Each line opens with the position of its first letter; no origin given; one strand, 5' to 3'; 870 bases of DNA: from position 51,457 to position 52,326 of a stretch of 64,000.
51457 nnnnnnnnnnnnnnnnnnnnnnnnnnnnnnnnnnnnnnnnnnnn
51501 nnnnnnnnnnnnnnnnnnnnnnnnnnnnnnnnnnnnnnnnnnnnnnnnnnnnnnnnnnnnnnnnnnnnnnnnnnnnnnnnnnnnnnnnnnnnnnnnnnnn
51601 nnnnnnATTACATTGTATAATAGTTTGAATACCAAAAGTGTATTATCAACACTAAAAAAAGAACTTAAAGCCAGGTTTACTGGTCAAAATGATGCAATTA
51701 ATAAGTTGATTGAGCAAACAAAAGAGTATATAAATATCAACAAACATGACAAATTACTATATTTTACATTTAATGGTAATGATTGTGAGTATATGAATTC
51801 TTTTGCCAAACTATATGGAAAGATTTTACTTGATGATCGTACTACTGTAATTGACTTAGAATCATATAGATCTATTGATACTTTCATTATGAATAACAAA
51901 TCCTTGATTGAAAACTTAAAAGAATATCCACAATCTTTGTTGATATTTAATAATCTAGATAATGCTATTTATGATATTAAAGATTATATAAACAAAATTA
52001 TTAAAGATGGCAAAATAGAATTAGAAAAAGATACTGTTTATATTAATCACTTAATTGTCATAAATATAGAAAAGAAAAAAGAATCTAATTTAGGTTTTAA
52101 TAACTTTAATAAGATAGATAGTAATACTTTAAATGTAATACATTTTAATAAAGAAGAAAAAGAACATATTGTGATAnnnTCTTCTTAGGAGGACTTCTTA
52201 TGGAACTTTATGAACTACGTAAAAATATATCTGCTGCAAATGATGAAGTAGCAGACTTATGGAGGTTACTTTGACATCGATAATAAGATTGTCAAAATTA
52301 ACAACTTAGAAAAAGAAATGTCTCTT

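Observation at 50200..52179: ClpC/ClpE-like paralog retaining D1 but with a degenerate Walker-A-less D2 and a truncated C-terminus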

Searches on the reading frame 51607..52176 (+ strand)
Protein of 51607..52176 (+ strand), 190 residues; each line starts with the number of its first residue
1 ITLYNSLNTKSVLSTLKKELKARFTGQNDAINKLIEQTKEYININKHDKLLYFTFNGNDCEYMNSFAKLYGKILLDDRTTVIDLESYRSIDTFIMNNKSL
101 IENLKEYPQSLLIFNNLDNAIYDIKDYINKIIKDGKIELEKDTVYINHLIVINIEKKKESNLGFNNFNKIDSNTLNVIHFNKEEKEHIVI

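Call 45: predict_structure(alignment_id=A3)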
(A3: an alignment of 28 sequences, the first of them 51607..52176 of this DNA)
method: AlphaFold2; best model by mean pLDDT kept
length: 190 residues; sequences in the alignment: 28
mean_pLDDT: 80.8   pTM: 0.79
mean pLDDT of the five models: 80.8, 80.5, 80.4, 78.9, 78.3
residues with pLDDT >= 90: 84; 70-90: 66; 50-70: 17; < 50: 23
segments of 3 or more residues with pLDDT < 50: 160-173, 184-190
pLDDT, mean of each block of 10 residues (from residue 1): 59 91 90 89 66 91 94 90 92 91 86 92 93 88 86 81 40 67 49
secondary structure, 60 per line:
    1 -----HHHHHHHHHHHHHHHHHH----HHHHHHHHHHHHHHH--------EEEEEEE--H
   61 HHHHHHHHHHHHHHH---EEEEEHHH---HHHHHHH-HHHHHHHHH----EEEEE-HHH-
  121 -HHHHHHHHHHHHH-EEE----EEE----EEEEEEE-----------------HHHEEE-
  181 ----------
elements in order: H6-23 H28-42 E51-57 H60-75 E79-83 H90-96 H98-106 E111-115 H122-134 E136-138 E143-145 E150-156 E177-179

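Call 48: fold_search(model_id=the predicted structure, library=pdb)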
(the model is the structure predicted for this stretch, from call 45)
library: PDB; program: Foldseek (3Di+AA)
matches with E <= 10: 1777; with E <= 0.001: 209
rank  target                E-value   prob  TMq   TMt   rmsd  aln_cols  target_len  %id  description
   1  9klv_D                1.2e-08  1.00  0.68  0.40  11.0       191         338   16  Strigolactone-induced ASK1-MAX2-HTL7-SMAX1 complex (Class 3) with covalently bound D-ring (released 2025-09-17)
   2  4lj4                  1.8e-08  1.00  0.68  0.42   2.8       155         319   21  ClpB NBD2 from T. thermophilus, nucleotide-free (released 2014-02-12)
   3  4fcv_A                2.8e-08  1.00  0.68  0.43   2.8       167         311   19  Crystal structure of the C-terminal domain of ClpB (released 2012-07-18)
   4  1qvr_A                2.8e-08  1.00  0.66  0.17   2.6       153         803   21  Crystal Structure Analysis of ClpB (released 2003-10-21)
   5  4fct                  3.4e-08  1.00  0.66  0.45   2.6       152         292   21  Crystal structure of the C-terminal domain of ClpB (released 2012-07-18)
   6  4fcw_C                4.4e-08  1.00  0.67  0.44   2.8       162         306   20  Crystal structure of the C-terminal domain of ClpB (released 2012-07-18)
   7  9gi1_b                4.7e-08  1.00  0.73  0.26   4.9       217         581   16  Structure of the S.aureus MecA/ClpC/ClpP degradation system (released 2025-08-20)
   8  8xoo_O                5.0e-08  1.00  0.69  0.25   2.9       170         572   18  Cryo-EM structure of the ClpC1:ClpP1P2 degradation complex in Streptomyces hawaiiensis (released 2024-03-27)
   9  4d2x_B                5.0e-08  1.00  0.66  0.21   3.0       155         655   17  Negative-stain electron microscopy of E. coli ClpB of Y503D hyperactive mutant (BAP form bound to ClpP) (released 2014-06-04)
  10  4d2x_A                5.3e-08  1.00  0.66  0.21   3.0       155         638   17  Negative-stain electron microscopy of E. coli ClpB of Y503D hyperactive mutant (BAP form bound to ClpP) (released 2014-06-04)
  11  4d2q_A                5.3e-08  1.00  0.66  0.17   3.0       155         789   17  Negative-stain electron microscopy of E. coli ClpB mutant E432A (BAP form bound to ClpP) (released 2014-06-04)
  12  9ip0_A                5.6e-08  1.00  0.68  0.24   3.4       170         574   19  Cryo-EM structure of ClpB1 heptamer from Oryza sativa (released 2025-05-14)
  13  4lj8                  6.0e-08  1.00  0.66  0.41   3.1       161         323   20  ClpB NBD2 R621Q from T. thermophilus in complex with ADP (released 2014-02-12)
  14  7abr_F                6.0e-08  1.00  0.72  0.27   3.9       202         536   16  Cryo-EM structure of B. subtilis ClpC (DWB mutant) hexamer bound to a substrate polypeptide (released 2021-10-06)
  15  8xoo_S                7.3e-08  1.00  0.70  0.25   6.1       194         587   20  Cryo-EM structure of the ClpC1:ClpP1P2 degradation complex in Streptomyces hawaiiensis (released 2024-03-27)
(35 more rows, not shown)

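Call 53: find_homologous_proteins(query=window:51607-52176:+, max_evalue=0.001)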
Query window:51607-52176:+: 311 candidates shared short words with the query, none scored E <= 0.001.

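Call 58: search_protein_representatives(protein=window:51607-52176:+)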
Query: 190 residues. Proteins with E-value up to 0.001 (for the whole library): 8; up to 1e-10: 1; up to 1e-30: 0. The best 8 are listed.
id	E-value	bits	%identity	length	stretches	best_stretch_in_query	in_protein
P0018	3.6e-23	98.4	39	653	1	2-180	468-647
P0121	7.9e-07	45.2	35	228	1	4-182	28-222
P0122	8.1e-05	38.7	29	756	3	122-172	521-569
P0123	1.9e-04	37.5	49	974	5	64-95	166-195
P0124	4.8e-04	36.1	28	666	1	14-167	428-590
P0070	4.9e-04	36.1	32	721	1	14-183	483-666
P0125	5.8e-04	35.9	26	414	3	73-127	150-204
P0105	9.9e-04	35.1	27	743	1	10-176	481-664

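Call 61: find_encoding_contigs(protein=P0124, flank=10000, max_places=2)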
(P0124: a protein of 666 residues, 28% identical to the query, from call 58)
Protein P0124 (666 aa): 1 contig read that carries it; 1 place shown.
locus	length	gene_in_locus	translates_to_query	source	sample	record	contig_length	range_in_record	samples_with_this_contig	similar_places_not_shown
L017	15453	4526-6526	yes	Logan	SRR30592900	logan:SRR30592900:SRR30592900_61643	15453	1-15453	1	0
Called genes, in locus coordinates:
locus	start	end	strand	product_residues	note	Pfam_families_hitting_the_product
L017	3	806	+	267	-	?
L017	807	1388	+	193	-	-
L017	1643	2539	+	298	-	PF01841:Transglut_core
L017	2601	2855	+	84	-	PF00166:Cpn10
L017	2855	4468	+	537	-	PF00118:Cpn60_TCP1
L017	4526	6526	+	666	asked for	PF02861:Clp_N, PF05621:TniB, PF13191:AAA_16 (weak), PF23569:NBD_SMAX1 (weak), PF00004:AAA, PF17871:AAA_lid_9, PF07724:AAA_2 (weak)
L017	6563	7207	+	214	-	PF01128:IspD, PF12804:NTP_transf_3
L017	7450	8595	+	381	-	PF00270:DEAD, PF04851:ResIII, PF00271:Helicase_C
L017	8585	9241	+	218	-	PF00156:Pribosyltran (weak)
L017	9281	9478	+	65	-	PF00313:CSD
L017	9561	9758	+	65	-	PF00313:CSD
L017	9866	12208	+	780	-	PF07517:SecA_DEAD, PF00270:DEAD (faint), PF01043:SecA_PP_bind, PF21090:P-loop_SecA, PF07516:SecA_SW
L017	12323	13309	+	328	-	PF03462:PCRF, PF00472:RF-1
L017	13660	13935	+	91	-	-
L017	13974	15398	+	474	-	PF01546:Peptidase_M20, PF07687:M20_dimer (faint)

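Call 64: find_homologous_proteins(query=P0124, max_evalue=1e-10)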
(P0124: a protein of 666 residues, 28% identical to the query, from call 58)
Query P0124 (666 aa): 8000 proteins with E <= 1e-10 among 8000 candidates; the best 120 are listed.
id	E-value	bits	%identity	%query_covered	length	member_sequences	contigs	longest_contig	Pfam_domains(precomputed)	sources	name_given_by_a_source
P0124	0.0e+0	1469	100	100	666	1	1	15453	PF02861.26,PF07724.21,PF00004.36,PF23569.2,PF17871.8,PF05621.18,PF13191.13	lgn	-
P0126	0.0e+0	1247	85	100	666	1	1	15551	PF02861.26,PF07724.21,PF00004.36,PF23569.2,PF17871.8,PF05621.18,PF13191.13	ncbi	-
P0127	0.0e+0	1220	84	98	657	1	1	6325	PF02861.26,PF07724.21,PF00004.36,PF23569.2,PF17871.8,PF05621.18,PF13191.13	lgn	-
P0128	0.0e+0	1120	78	98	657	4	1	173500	PF02861.26,PF07724.21,PF00004.36,PF23569.2,PF17871.8,PF05621.18,PF13191.13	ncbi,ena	-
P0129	6.4e-204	697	51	98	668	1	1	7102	PF02861.26,PF20030.6,PF07724.21,PF00004.36,PF23569.2,PF17871.8,PF07728.21,PF05621.18,PF13191.13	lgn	-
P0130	7.7e-187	641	47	98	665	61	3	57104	PF02861.26,PF07724.21,PF00004.36,PF23569.2,PF17871.8,PF05621.18,PF13191.13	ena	-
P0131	1.6e-184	633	46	98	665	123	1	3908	PF02861.26,PF07724.21,PF00004.36,PF23569.2,PF17871.8,PF05621.18,PF13191.13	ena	-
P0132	1.2e-182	627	46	98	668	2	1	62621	PF02861.26,PF07724.21,PF00004.36,PF23569.2,PF17871.8,PF05621.18,PF13191.13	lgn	-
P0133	3.6e-180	619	45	97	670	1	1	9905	PF02861.26,PF07724.21,PF00004.36,PF17871.8,PF05621.18,PF13191.13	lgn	-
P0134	7.1e-179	614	49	86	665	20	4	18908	PF02861.26,PF07724.21,PF00004.36,PF17871.8,PF05621.18,PF13191.13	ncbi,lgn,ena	-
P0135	1.6e-142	494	44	82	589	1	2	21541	PF02861.26,PF07724.21,PF00004.36,PF23569.2,PF17871.8,PF05621.18,PF13191.13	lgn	-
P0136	1.2e-141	491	42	86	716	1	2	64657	PF02861.26,PF07724.21,PF00004.36,PF13401.13,PF17871.8,PF07728.21,PF05621.18,PF13191.13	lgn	-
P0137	1.6e-141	491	44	86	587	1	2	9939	PF02861.26,PF07724.21,PF00004.36,PF23569.2,PF17871.8,PF05621.18,PF13191.13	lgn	-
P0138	6.8e-140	486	41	85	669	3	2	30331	PF02861.26,PF07724.21,PF00004.36,PF13401.13,PF23569.2,PF17871.8,PF07728.21,PF05621.18,PF13191.13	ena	-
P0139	5.9e-139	482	44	86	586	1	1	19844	PF02861.26,PF07724.21,PF00004.36,PF13401.13,PF23569.2,PF17871.8,PF05621.18,PF13191.13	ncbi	-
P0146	6.3e-129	449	41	88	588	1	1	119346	PF02861.26,PF07724.21,PF00004.36,PF23569.2,PF17871.8,PF07728.21,PF05621.18,PF13191.13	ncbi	-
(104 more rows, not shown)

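Call 67: find_encoding_contigs(protein=P0128, flank=10000, max_places=1)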
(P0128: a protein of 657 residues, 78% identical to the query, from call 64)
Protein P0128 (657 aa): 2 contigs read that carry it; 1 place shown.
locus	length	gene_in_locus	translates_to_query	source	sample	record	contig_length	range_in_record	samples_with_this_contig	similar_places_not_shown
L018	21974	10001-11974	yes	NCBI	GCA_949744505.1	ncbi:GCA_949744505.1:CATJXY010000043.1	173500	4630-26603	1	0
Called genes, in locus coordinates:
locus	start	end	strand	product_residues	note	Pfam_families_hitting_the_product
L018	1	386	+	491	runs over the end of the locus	PF07364:DUF1485, PF07171:MlrC_C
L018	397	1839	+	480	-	PF07364:DUF1485, PF07171:MlrC_C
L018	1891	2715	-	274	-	PF00702:Hydrolase (weak), PF05116:S6PP (faint), PF08282:Hydrolase_3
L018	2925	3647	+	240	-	PF04131:NanE, PF00478:IMPDH (weak)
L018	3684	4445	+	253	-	PF03609:EII-Sor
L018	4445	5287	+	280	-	PF03613:EIID-AGA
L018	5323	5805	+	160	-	PF03830:PTSIIB_sorb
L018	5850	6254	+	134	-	PF03610:EIIA-man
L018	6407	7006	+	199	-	PF01613:Flavin_Reduct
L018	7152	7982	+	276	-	PF01841:Transglut_core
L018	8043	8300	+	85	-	PF00166:Cpn10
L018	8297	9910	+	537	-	PF00118:Cpn60_TCP1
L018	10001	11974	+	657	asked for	PF02861:Clp_N, PF05621:TniB (weak), PF13191:AAA_16, PF23569:NBD_SMAX1 (weak), PF00004:AAA, PF17871:AAA_lid_9, PF07724:AAA_2 (weak)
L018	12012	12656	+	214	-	PF01128:IspD, PF12804:NTP_transf_3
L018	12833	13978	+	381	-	PF00270:DEAD, PF04851:ResIII, PF00271:Helicase_C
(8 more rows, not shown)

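Call 68: find_encoding_contigs(protein=P0146, flank=10000, max_places=1)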
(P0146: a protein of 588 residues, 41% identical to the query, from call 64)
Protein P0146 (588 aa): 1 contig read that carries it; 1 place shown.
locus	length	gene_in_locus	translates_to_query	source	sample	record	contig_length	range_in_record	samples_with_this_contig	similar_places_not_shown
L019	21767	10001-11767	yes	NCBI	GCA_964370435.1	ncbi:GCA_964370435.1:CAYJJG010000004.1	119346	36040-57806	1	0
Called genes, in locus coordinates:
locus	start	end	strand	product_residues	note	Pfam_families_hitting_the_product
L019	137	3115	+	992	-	-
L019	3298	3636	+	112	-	-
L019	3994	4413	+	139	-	PF00164:Ribosom_S12_S23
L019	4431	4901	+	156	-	PF00177:Ribosomal_S7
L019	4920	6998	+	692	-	PF00009:GTP_EFTU, PF03144:GTP_EFTU_D2, PF22042:EF-G_D2, PF14492:EFG_III, PF16658:RF3_C (weak), PF03764:EFG_IV, PF00679:EFG_C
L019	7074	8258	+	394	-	PF00009:GTP_EFTU, PF03144:GTP_EFTU_D2, PF03143:GTP_EFTU_D3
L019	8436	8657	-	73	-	PF13560:HTH_31, PF12844:HTH_19, PF13443:HTH_26 (weak), PF01381:HTH_3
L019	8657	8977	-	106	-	PF20040:DUF6442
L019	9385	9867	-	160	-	PF01923:Cob_adeno_trans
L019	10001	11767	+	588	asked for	PF02861:Clp_N, PF05621:TniB (faint), PF13191:AAA_16 (weak), PF23569:NBD_SMAX1, PF07724:AAA_2 (faint), PF00004:AAA, PF07728:AAA_5 (faint), PF17871:AAA_lid_9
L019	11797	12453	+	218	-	PF01128:IspD, PF12804:NTP_transf_3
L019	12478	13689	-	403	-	PF00149:Metallophos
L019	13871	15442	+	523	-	-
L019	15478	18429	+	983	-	PF07523:Big_3 (weak), PF00404:Dockerin_1 (weak)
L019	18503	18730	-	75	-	-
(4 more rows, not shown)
